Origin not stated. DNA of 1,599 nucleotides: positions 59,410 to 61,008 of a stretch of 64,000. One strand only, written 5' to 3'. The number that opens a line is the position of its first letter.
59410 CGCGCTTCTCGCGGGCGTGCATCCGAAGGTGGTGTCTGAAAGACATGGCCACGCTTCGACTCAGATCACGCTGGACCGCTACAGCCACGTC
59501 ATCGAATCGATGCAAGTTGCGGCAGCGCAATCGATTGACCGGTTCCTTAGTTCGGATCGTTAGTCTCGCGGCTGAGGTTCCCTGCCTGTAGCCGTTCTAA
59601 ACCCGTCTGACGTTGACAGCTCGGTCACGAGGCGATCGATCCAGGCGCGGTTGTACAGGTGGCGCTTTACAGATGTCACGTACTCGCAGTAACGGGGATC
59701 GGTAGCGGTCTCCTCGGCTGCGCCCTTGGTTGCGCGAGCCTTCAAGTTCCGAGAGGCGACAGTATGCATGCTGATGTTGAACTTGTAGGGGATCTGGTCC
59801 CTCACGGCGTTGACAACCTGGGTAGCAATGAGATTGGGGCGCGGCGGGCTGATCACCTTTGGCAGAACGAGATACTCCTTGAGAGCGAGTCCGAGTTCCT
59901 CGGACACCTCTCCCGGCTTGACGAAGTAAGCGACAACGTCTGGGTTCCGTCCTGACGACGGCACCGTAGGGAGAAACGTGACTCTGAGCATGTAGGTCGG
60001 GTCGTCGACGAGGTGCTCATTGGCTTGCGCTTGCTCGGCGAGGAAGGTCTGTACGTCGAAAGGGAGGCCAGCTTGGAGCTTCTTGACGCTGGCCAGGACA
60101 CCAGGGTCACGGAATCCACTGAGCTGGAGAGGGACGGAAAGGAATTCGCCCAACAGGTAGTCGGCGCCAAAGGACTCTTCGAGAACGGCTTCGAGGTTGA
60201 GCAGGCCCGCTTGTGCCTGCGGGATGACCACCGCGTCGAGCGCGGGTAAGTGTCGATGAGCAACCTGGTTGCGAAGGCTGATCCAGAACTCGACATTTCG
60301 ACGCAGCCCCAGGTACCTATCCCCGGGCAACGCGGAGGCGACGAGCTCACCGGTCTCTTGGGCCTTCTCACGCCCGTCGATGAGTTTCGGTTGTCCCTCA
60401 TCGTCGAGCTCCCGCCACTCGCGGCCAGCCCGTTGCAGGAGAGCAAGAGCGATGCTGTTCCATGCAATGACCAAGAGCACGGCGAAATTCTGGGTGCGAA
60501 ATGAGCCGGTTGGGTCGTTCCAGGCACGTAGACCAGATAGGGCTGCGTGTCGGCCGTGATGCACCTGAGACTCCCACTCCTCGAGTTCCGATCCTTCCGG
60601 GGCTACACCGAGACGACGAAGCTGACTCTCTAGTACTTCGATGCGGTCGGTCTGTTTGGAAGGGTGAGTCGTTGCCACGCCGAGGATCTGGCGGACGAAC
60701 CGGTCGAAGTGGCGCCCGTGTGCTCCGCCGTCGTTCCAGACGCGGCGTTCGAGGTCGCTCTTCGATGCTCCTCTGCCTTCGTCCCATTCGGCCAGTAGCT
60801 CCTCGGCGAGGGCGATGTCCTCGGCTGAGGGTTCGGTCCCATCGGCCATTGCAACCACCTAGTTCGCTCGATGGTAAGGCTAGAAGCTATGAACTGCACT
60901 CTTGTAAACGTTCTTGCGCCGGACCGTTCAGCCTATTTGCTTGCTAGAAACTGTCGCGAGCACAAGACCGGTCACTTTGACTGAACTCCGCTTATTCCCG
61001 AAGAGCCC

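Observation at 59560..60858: HEPN-like RNQVAH protein adjacent to a kinase operon (Ire1/RNase L-like logic split across genes)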

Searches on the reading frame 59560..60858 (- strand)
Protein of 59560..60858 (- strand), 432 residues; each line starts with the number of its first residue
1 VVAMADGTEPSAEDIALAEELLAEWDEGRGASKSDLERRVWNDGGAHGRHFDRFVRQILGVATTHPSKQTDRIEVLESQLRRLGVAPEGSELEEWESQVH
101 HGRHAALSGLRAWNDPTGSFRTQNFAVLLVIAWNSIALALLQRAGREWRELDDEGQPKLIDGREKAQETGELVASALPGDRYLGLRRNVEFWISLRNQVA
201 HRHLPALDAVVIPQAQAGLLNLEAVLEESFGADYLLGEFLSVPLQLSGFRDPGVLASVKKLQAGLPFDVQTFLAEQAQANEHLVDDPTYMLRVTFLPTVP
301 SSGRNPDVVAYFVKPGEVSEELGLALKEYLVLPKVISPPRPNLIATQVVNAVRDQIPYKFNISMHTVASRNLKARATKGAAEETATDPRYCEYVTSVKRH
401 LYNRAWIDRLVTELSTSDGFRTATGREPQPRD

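Call 3: search_protein_families(library=pfam, proteins=[window:59560-60858:-], max_evalue=1)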
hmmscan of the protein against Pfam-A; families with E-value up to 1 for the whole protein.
window:59560-60858:- (432 aa): 1 family
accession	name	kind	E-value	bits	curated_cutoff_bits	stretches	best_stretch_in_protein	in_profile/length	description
PF12358.13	DUF3644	-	8e-25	87.9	27.6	1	100-275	4-178/183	Domain of unknown function (DUF3644)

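Call 4: search_protein_families(library=padloc, proteins=[window:59560-60858:-], max_evalue=1)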
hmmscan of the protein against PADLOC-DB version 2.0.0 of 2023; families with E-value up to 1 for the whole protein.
window:59560-60858:- (432 aa): 5 families
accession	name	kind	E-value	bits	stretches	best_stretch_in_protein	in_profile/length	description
PDLC04950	PDC-S19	-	4.2e-49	165.7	1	94-426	7-343/353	-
PDLC04948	PDC-S19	-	3.8e-24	83.7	1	99-400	16-316/325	-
PDLC04953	PDC-S19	-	0.00026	18.6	1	102-235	14-148/333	-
PDLC04952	PDC-S19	-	0.0042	14.7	1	105-233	15-135/328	-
PDLC04954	PDC-S19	-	0.0095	13.4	1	98-139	9-50/330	-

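Call 6: find_homologous_proteins(query=window:59560-60858:-)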
Query window:59560-60858:- (432 aa): 338 proteins with E <= 0.001 among 8000 candidates; the best 120 are listed.
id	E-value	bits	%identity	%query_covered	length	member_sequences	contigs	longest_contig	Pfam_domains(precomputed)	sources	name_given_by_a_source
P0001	6.8e-275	929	96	99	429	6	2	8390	PF12358.14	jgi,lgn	jgi:hypothetical protein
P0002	8.8e-220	748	75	98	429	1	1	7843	PF12358.14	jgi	jgi:hypothetical protein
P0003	3.4e-219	746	75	100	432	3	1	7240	PF12358.14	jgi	jgi:hypothetical protein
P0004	1.5e-218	744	77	99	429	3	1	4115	PF12358.14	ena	-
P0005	2.1e-217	740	76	98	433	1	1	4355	PF12358.14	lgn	-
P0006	2.8e-217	740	75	99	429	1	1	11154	PF12358.14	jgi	jgi:hypothetical protein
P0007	4.9e-216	736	73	100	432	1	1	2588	PF12358.14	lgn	-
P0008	7.2e-216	735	75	99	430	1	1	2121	PF12358.14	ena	-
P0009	9.8e-215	731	75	99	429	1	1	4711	PF12358.14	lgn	-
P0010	2.9e-214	730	73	99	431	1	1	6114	PF12358.14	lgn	-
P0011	8.9e-213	725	75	96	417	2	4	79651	PF12358.14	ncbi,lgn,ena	-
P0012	4.1e-212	723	73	99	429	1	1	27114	PF12358.14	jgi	jgi:hypothetical protein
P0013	4.7e-212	722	73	99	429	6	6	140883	PF12358.14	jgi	jgi:hypothetical protein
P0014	6.7e-212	722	73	99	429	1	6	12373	PF12358.14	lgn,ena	-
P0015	2.1e-210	717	73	99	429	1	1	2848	PF12358.14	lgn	-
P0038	1.0e-188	646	67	98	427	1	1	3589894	PF12358.14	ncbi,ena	-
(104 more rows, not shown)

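Call 16: find_encoding_contigs(protein=P0001, flank=10000, max_places=4)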
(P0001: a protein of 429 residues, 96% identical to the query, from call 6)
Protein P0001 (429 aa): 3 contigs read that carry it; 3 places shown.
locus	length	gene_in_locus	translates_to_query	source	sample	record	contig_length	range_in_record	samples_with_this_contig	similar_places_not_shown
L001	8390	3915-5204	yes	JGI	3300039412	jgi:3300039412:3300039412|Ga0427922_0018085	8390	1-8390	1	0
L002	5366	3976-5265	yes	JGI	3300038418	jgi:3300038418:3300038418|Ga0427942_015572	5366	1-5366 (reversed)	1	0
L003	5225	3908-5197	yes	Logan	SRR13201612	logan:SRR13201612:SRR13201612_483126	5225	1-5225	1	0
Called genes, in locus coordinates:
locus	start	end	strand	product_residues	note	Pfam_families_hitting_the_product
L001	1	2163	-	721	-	?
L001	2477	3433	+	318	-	-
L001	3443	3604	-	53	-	-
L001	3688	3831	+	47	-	-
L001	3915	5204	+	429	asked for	PF12358:DUF3644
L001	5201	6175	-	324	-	PF00589:Phage_integrase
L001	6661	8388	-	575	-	?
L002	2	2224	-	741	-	?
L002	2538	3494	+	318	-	-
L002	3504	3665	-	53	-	-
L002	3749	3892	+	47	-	-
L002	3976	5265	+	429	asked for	PF12358:DUF3644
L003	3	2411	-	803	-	?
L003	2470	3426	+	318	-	-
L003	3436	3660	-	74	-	-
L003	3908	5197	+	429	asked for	PF12358:DUF3644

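Call 17: find_related_loci(query=A1, collection=genome_contigs, flank=8000)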
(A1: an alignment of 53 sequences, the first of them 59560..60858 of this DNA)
Query A1 (432 aa) in genome_contigs; peptide patterns used: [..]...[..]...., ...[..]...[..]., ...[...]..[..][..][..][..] (x = any residue, [..] = any of these).
150 stretches matched a pattern; 64 encode a relative of the query (tblastn E <= 1e-3); 60 distinct loci.
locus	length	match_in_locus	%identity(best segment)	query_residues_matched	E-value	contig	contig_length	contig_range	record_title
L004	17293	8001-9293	73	1-431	0e+0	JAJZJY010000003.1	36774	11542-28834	MAG: Actinomycetes bacterium isolate LSA5.bin83 NODE_1480_length_36774_cov_2.315387, whole genome shotgun sequence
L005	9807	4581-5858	69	4-431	0e+0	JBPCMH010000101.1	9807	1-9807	MAG: Acidimicrobiales bacterium isolate TH_ant_mag_99 S1Ck127_5235252_flag_0_multi_6.3479_len_9807, whole genome shotgun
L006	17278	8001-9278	68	4-431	0e+0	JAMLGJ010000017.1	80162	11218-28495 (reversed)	MAG: Microthrixaceae bacterium isolate ACE_NR_ACTI2 ACE_NR_ACTI2_17, whole genome shotgun sequence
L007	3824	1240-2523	67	4-432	0e+0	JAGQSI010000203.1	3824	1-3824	MAG: Acidimicrobiales bacterium isolate HKST-UBA03 NODE_204_length_3824_cov_3.891647, whole genome shotgun sequence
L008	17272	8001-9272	67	8-432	0e+0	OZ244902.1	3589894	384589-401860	MAG: Candidatus Aldehydirespiratoraceae bacterium isolate bf933abc-1264-4233-9eb6-ae217d3e59e6 genome assembly, chromoso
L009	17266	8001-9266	63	3-432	8e-179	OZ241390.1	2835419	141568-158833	MAG: Acidimicrobiia bacterium isolate dd304f07-85d9-42ba-b5ff-d625bd76ad22 genome assembly, chromosome: 1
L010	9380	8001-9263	56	11-431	5e-155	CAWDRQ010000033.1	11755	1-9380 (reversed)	MAG: uncultured Acidimicrobiaceae bacterium isolate MFD04492.bin.2.153 genome assembly, contig: contig_8354, whole genom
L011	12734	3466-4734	55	7-430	1e-153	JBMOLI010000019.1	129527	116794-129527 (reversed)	MAG: Actinomycetota bacterium isolate Betzabe_MAG020 MAG020_19, whole genome shotgun sequence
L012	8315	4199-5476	58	4-432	5e-153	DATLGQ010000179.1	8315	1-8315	MAG TPA_asm: Fimbriimonadaceae bacterium isolate SMAG_U13618 k141_237296, whole genome shotgun sequence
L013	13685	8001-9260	56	10-432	3e-149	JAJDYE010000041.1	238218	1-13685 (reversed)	MAG: Acidimicrobiia bacterium isolate jk18x27bins.72 k141_130160, whole genome shotgun sequence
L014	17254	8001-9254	55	9-425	3e-148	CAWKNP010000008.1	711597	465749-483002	MAG: uncultured Actinomycetota bacterium isolate MFD04580.bin.1.34 genome assembly, contig: contig_39507, whole genome s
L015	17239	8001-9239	56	10-425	4e-148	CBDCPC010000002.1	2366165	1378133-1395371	MAG: Acidimicrobiales bacterium isolate 643f2b38-666c-4a97-807c-f766906f6415 genome assembly, contig: contig_2, whole ge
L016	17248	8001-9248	55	10-428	1e-146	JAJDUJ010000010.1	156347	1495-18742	MAG: Acidimicrobiia bacterium isolate jk18x1bzbins.74 k141_1165548, whole genome shotgun sequence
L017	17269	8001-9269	55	8-430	8e-147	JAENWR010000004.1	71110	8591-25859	MAG: Acidimicrobiia bacterium isolate 5_8_m_bin22 k141_965038_length_71110_cov_44.0056, whole genome shotgun sequence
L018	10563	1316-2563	55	10-428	2e-146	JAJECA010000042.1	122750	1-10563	MAG: Acidimicrobiia bacterium isolate jk18x9bins.74 k141_16203, whole genome shotgun sequence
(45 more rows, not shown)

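Call 21: predict_structure(alignment_id=A1)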
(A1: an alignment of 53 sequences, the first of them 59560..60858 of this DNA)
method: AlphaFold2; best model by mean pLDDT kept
length: 432 residues; sequences in the alignment: 53
mean_pLDDT: 83.6   pTM: 0.58
mean pLDDT of the five models: 83.6, 81.7, 81.7, 78.3, 78.0
residues with pLDDT >= 90: 231; 70-90: 126; 50-70: 34; < 50: 41
segments of 3 or more residues with pLDDT < 50: 1-6, 299-319, 321-323, 328-336
pLDDT, mean of each block of 10 residues (from residue 1): 53 93 89 92 86 91 80 82 82 92 93 83 94 98 96 95 94 97 97 92 84 90 94 80 57 63 87 92 90 60 45 45 47 48 94 94 96 91 86 90 94 95 95 85
secondary structure, 60 per line:
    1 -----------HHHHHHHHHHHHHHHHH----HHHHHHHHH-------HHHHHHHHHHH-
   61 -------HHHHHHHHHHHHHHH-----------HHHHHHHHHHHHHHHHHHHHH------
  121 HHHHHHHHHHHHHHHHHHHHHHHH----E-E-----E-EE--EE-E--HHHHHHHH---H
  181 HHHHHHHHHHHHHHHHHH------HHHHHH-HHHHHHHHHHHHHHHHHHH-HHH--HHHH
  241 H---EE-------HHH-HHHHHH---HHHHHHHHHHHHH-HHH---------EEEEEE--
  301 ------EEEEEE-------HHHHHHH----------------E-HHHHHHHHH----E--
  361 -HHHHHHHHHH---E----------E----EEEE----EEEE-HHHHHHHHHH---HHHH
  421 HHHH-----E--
elements in order: H12-28 H33-41 H49-59 H68-82 H94-114 H121-144 H169-176 H180-198 H205-210 H212-230 H237-241 H258-263 H267-279 E293-298 E307-312 H320-326 H345-353 H362-371 E391-394 E399-402 H404-413 H417-424

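Call 23: search_solved_structures(query=A1, max_evalue=10, show_alignments=2)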
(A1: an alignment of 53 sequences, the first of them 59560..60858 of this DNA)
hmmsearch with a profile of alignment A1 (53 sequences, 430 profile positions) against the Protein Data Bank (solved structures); distinct sequences matched with E-value up to 10: 1.
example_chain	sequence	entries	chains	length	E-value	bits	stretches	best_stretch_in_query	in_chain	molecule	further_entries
7jil_h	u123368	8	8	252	1.5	10.6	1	313-370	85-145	30S ribosomal protein S3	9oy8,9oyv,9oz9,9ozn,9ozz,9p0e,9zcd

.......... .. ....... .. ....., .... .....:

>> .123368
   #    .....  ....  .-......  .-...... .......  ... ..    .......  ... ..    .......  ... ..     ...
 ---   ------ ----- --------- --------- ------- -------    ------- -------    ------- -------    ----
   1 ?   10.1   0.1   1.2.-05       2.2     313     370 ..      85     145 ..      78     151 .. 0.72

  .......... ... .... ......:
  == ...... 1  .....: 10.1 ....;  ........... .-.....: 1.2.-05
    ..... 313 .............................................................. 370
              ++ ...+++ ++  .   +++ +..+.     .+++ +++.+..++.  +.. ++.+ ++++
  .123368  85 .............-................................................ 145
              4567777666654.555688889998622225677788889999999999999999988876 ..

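Call 42: find_encoding_contigs(protein=P0013, flank=8000, max_places=2)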
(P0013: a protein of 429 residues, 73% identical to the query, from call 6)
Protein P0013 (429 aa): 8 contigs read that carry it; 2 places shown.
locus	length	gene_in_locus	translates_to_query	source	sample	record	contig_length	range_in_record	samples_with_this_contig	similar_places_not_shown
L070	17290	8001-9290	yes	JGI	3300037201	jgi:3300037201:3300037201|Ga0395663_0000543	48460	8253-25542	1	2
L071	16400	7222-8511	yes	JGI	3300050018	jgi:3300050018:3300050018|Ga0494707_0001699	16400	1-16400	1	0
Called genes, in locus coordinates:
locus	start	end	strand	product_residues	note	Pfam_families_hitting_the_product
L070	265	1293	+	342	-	PF00877:NLPC_P60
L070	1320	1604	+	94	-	PF19607:DUF6112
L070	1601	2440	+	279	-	-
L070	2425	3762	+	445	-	PF19590:TrbL_3 (faint)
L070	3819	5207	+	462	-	PF11203:EccE (weak)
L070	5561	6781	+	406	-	-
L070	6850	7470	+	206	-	-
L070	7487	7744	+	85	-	-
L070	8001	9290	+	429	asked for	PF12358:DUF3644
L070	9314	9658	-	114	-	-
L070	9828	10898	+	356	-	PF08401:ArdcN (weak)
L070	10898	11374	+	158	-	-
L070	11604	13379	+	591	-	PF02534:T4SS-DNA_transf, PF10412:TrwB_AAD_bind, PF12696:TraG-D_C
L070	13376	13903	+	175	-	-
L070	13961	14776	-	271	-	PF01925:TauE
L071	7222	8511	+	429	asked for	PF12358:DUF3644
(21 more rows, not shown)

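Call 43: find_encoding_contigs(protein=P0011, flank=8000, max_places=2)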
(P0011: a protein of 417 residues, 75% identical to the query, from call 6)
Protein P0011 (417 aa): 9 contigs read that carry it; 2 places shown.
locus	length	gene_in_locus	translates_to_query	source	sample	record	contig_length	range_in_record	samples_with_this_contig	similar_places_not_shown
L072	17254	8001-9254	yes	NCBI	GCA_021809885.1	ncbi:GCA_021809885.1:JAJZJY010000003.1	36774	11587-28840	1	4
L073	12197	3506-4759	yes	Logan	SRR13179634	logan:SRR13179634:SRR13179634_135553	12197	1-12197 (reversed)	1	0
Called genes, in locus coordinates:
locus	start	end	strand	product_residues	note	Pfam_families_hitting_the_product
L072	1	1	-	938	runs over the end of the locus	PF04465:DUF499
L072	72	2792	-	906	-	PF06634:DUF1156, PF08241:Methyltransf_11 (faint), PF13649:Methyltransf_25 (faint)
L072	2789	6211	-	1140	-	PF00176:SNF2-rel_dom, PF04851:ResIII, PF00271:Helicase_C, PF13020:NOV_C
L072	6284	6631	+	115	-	-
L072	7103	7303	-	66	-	-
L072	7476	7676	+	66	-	-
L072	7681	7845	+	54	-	-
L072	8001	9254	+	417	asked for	PF12358:DUF3644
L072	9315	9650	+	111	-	-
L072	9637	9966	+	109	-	PF13560:HTH_31, PF01381:HTH_3, PF13443:HTH_26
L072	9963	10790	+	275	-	PF06114:Peptidase_M78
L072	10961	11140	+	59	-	-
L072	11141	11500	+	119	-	-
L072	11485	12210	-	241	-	-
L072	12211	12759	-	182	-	PF06054:CoiA_nuc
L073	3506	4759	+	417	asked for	PF12358:DUF3644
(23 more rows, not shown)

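Call 44: find_encoding_contigs(protein=P0038, flank=8000, max_places=1)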
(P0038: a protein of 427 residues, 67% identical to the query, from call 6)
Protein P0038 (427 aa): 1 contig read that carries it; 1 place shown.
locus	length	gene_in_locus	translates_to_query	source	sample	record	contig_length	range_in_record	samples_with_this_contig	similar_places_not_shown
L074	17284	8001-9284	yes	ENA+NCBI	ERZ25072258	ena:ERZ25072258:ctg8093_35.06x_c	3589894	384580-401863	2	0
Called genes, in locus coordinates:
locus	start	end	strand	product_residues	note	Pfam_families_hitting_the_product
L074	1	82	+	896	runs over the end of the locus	PF00580:UvrD-helicase, PF13245:AAA_19, PF13361:UvrD_C, PF13538:UvrD_C_2 (weak), PF12705:PDDEXK_1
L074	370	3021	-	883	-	PF01555:N6_N4_Mtase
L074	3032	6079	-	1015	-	PF04851:ResIII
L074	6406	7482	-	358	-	-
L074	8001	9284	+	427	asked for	PF12358:DUF3644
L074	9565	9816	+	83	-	-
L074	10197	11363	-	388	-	PF13177:DNA_pol3_delta2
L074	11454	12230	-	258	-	PF02223:Thymidylate_kin, PF13521:AAA_28 (weak)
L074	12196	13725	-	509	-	PF05977:MFS_3, PF07690:MFS_1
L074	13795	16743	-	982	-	PF01751:Toprim, PF01131:Topoisom_bac, PF13368:Toprim_C_rpt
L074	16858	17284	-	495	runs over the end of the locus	PF06965:Na_H_antiport_1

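Call 45: search_protein_representatives(alignment_id=A1)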
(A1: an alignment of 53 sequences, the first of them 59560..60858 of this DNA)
Query: 53 sequences, 430 profile positions. Proteins with E-value up to 0.001 (for the whole library): 1282; up to 1e-10: 558; up to 1e-30: 166. The best 150 are listed.
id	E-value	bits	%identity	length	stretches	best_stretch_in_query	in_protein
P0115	4.5e-194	661.5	-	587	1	3-428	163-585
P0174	1.1e-169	581.2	-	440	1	5-428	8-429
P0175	1.7e-136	471.8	-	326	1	104-426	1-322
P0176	6.8e-132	456.6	-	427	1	6-427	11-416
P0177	1.2e-126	439.3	-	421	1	5-428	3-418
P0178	8.7e-122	423.3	-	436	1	6-425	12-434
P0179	2.3e-121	421.9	-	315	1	5-252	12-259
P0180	8.2e-115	400.3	-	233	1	3-233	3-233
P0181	1.5e-111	389.6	-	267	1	169-428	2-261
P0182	3.6e-105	368.6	-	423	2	169-427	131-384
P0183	1.8e-96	339.9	-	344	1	4-237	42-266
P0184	5.8e-96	338.2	-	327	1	6-319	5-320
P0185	1.7e-91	323.5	-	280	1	59-298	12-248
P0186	8.5e-91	321.2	-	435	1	5-425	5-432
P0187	6.9e-89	314.9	-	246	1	160-353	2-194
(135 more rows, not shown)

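Call 49: search_dna_similar(query=window:59560-60858:-, collection=plasmids, mode=protein, max_rows=15)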
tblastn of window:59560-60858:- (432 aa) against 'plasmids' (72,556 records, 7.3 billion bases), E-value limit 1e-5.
Records with a match: 23; places in all: 23; records where one place covers at least 80% of the query: 0.
Best place of each record, by identity: <60% 23.
By first word of the organism name: Phaeobacter 8; Rhodococcus 4; Gordonia 2; Rhizobium 2; Miltoncostaea 1; Catenovulum 1; Falsirhodobacter 1; Pseudorhodobacter 1; Sinorhizobium 1; Arthrobacter 1; and 1 more.
By predicted mobility (MOB-suite, as given by PLSDB): mobilizable 10; non-mobilizable 9; conjugative 4.
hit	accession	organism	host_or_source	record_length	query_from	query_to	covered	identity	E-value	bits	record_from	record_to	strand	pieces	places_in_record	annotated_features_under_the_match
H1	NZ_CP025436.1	Gordonia sp. YC-JH1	mixed culture,petroleum-contaminated ...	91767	93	432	79%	29.5%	2e-29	129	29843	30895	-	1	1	DUF3644 domain-containing protein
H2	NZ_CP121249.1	Gordonia sihwensis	pure culture,mangrove sediment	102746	93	432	79%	29.5%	2e-29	129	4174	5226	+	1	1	DUF3644 domain-containing protein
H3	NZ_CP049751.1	Rhodococcus fascians A21d2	Oenothera speciosa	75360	92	431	79%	28.2%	4e-25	115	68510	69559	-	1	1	DUF3644 domain-containing protein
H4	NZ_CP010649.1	Phaeobacter piscinae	cell culture,fish aquaculture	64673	103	431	76%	27.7%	4e-16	89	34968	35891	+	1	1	DUF3644 domain-containing protein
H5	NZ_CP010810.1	Phaeobacter piscinae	cell culture,cleaning system aquaculture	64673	103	431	76%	27.7%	4e-16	89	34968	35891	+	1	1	DUF3644 domain-containing protein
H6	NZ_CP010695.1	Phaeobacter piscinae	cell culture,fish aquaculture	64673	103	431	76%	27.7%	4e-16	89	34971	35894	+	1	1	DUF3644 domain-containing protein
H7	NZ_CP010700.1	Phaeobacter inhibens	cell culture,cleaning system aquaculture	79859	103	431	76%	27.7%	4e-16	89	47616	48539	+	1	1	DUF3644 domain-containing protein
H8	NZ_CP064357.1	Miltoncostaea oceani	pure culture,marine sediment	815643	121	430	72%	28.7%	4e-22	107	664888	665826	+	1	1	DUF3644 domain-containing protein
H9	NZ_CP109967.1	Catenovulum adriaticum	algae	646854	99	423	75%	26.1%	3e-30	131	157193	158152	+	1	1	DUF3644 domain-containing protein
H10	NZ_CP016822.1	Rhodococcus sp. p52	oil-polluted soil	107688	125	428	70%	27.7%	3e-22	107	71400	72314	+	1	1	none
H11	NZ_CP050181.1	Rhodococcus pyridinivorans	bacterial pure culture,Soil sample from ...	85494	125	428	70%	27.7%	4e-22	107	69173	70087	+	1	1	DUF3644 domain-containing protein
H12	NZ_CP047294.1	Falsirhodobacter algicola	Grateloupia sp.,single cell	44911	103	375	63%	28.7%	6e-14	82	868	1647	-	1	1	DUF3644 domain-containing protein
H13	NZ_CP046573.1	Rhodococcus sp. WAY2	cell culture,bacterial consortium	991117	181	429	58%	31.3%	2e-21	104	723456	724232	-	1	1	DUF3644 domain-containing protein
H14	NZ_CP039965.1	Pseudorhodobacter turbinis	single bacterial isolate,Turban shell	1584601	103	411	72%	25.2%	1e-11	74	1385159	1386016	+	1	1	record has no annotation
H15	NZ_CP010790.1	Phaeobacter gallaeciensis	cell culture,algae aquaculture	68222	102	385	66%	25.7%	2e-13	80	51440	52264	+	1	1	DUF3644 domain-containing protein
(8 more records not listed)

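Call 50: search_protein_families(library=ncbifam, proteins=[window:59560-60858:-], max_evalue=1)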
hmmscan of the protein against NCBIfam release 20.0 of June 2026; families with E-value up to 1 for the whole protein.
window:59560-60858:- (432 aa): 0 families

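Call 51: search_protein_families(library=phrogs, proteins=[window:59560-60858:-], max_evalue=1)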
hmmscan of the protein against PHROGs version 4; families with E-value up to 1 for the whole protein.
window:59560-60858:- (432 aa): 2 families
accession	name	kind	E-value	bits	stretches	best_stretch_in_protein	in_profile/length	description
phrog_9605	-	unknown function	0.013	15.7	0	100-228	12-132/333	-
phrog_28010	-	unknown function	0.18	13.1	1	168-200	30-62/63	-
